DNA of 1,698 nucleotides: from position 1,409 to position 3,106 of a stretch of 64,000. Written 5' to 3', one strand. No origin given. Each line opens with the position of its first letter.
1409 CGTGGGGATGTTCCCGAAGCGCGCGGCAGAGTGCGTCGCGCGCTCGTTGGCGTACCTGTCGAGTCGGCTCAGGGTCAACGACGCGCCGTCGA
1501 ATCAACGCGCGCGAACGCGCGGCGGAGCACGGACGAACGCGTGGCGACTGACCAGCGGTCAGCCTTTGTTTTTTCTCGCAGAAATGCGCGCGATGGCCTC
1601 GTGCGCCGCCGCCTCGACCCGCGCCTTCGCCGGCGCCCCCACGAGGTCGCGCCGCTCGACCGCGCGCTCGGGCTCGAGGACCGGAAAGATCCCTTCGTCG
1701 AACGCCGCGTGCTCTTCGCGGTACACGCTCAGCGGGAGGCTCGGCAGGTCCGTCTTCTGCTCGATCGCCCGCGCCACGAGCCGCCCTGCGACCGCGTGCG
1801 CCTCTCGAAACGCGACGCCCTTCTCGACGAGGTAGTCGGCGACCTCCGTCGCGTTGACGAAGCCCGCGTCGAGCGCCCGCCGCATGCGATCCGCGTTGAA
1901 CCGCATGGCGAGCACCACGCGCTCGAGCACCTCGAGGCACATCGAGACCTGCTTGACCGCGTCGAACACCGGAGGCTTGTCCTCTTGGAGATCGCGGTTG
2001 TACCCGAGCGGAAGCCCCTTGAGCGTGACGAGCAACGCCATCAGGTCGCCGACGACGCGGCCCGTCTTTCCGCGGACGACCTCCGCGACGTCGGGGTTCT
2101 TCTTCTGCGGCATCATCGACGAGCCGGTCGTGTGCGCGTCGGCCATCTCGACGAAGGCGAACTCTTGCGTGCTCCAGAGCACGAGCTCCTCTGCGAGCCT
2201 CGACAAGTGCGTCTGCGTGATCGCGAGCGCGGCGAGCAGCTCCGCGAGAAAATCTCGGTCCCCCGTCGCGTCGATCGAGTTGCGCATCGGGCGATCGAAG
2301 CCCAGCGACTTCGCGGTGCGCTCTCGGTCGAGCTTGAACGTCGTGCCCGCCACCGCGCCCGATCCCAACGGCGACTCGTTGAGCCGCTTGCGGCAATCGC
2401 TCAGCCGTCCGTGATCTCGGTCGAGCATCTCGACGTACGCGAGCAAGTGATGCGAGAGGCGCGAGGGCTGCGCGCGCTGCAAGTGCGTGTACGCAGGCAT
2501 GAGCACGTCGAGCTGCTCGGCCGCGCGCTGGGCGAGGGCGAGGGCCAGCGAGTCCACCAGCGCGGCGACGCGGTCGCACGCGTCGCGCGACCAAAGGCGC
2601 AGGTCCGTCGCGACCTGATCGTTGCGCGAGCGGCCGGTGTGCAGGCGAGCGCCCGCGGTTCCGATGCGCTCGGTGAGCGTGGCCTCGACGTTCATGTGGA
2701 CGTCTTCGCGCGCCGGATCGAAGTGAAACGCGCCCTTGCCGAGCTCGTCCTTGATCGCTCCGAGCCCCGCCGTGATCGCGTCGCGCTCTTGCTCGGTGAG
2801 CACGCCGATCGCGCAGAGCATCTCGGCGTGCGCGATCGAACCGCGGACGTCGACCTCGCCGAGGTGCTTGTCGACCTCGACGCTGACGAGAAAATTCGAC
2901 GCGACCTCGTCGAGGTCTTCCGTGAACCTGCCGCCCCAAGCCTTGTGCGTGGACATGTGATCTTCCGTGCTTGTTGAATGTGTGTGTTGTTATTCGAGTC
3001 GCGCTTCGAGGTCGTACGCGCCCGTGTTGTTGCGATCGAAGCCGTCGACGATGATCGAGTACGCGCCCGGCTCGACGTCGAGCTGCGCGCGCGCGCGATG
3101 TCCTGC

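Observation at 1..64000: Pervasive +/-1 frameshifts in conserved genes point to indel-type assembly errors, not pseudogenes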

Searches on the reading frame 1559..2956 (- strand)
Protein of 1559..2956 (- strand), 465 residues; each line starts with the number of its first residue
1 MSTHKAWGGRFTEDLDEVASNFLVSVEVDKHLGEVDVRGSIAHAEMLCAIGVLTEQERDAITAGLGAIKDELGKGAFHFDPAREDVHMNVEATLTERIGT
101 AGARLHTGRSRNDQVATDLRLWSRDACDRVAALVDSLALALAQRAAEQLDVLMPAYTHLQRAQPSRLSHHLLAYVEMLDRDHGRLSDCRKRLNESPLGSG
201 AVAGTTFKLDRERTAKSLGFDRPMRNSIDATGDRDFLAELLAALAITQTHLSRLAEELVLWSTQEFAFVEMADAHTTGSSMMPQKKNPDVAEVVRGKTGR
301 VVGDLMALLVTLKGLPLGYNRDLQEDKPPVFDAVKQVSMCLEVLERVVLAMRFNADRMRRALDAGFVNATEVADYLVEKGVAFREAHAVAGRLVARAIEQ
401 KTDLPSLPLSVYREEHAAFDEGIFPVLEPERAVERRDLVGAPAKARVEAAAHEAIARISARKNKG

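Call 5: search_protein_families(library=pfam, proteins=[window:1559-2956:-])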
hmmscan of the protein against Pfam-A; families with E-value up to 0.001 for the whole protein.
window:1559-2956:- (465 aa): 2 families
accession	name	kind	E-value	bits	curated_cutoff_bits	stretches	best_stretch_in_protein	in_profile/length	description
PF00206.25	Lyase_1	-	1.3e-76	258.4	27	1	9-303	1-312/312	Lyase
PF14698.11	ASL_C2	-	3.5e-22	79.1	27.3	1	366-434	1-69/69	Argininosuccinate lyase C-terminal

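Call 7: find_encoding_contigs(protein=window:1559-2956:-, flank=10000, max_places=6)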
Protein window:1559-2956:- (465 aa): no gene with exactly this product is on record in the collection.
